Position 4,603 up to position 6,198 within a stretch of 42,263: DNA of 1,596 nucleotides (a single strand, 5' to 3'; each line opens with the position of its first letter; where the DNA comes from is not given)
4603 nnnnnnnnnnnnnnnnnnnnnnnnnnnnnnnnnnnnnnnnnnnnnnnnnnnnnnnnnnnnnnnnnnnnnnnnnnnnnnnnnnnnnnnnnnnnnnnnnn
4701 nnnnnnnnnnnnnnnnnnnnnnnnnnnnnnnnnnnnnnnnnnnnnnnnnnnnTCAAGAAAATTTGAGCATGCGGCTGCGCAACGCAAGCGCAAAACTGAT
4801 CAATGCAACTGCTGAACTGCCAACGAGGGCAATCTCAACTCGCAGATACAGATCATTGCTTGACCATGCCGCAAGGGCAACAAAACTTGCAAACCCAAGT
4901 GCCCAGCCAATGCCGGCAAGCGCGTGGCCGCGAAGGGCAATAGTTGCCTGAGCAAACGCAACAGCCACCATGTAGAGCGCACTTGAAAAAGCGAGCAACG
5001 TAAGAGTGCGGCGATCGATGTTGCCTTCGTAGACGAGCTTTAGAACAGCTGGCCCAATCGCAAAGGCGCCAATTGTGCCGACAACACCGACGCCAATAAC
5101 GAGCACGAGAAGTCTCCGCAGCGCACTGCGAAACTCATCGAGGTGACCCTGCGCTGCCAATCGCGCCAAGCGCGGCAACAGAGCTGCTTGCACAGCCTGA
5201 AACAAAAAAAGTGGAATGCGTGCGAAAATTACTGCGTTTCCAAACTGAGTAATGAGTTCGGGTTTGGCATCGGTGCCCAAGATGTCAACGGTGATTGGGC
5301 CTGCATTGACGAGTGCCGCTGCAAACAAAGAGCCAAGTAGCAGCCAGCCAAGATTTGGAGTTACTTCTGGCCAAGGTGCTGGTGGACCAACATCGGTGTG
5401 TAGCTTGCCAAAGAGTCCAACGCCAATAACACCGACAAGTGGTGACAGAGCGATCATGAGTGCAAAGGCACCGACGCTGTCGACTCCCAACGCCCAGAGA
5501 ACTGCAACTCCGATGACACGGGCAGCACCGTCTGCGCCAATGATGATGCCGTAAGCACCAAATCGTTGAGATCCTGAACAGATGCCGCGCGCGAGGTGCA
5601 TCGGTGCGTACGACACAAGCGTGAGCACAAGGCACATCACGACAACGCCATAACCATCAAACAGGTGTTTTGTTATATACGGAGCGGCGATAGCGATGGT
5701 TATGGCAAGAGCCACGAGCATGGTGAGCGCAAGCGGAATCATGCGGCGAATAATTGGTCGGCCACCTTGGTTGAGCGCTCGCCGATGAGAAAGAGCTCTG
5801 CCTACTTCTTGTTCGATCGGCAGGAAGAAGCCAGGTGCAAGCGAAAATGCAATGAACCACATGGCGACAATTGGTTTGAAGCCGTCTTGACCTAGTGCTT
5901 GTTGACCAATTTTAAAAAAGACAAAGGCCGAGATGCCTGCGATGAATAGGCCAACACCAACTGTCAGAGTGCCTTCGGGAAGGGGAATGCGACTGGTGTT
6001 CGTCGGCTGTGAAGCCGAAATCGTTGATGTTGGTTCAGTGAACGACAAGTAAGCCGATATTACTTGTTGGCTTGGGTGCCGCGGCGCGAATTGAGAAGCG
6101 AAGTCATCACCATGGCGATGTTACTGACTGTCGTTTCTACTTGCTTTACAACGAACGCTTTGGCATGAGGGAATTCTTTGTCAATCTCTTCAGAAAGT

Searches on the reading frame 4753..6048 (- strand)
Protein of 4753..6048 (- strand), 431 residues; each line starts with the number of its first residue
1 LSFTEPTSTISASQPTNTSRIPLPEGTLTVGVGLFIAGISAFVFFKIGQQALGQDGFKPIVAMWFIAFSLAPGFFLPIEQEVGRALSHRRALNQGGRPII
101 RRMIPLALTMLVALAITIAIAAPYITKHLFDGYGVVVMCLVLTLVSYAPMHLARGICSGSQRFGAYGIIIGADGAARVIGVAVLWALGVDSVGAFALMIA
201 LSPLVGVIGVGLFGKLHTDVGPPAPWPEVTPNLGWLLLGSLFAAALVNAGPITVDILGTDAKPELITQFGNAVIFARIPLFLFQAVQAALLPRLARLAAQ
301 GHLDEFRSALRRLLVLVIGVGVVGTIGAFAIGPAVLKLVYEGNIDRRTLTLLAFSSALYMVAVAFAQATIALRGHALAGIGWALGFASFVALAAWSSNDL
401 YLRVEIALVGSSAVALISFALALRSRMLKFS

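Call 8: search_protein_families(library=pfam, proteins=[window:4753-6048:-], max_evalue=0.001)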
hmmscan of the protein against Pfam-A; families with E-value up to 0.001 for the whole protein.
window:4753-6048:- (431 aa): 1 family
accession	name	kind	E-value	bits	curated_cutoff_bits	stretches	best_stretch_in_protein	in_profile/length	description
PF03023.19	MurJ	-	3.6e-06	26.3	27.4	1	261-362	227-330/451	Lipid II flippase MurJ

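Call 62: search_protein_families(library=ncbifam, proteins=[window:4753-6048:-], max_evalue=0.001)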
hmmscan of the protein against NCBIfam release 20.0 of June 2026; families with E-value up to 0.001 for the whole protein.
window:4753-6048:- (431 aa): 0 families

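Call 66: search_protein_families(library=pfam, proteins=[window:4753-6048:-], max_evalue=10)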
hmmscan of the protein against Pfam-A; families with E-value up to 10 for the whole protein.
window:4753-6048:- (431 aa): 1 family
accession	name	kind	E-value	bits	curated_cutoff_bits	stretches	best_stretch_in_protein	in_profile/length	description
PF03023.19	MurJ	-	3.6e-06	26.3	27.4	1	261-362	227-330/451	Lipid II flippase MurJ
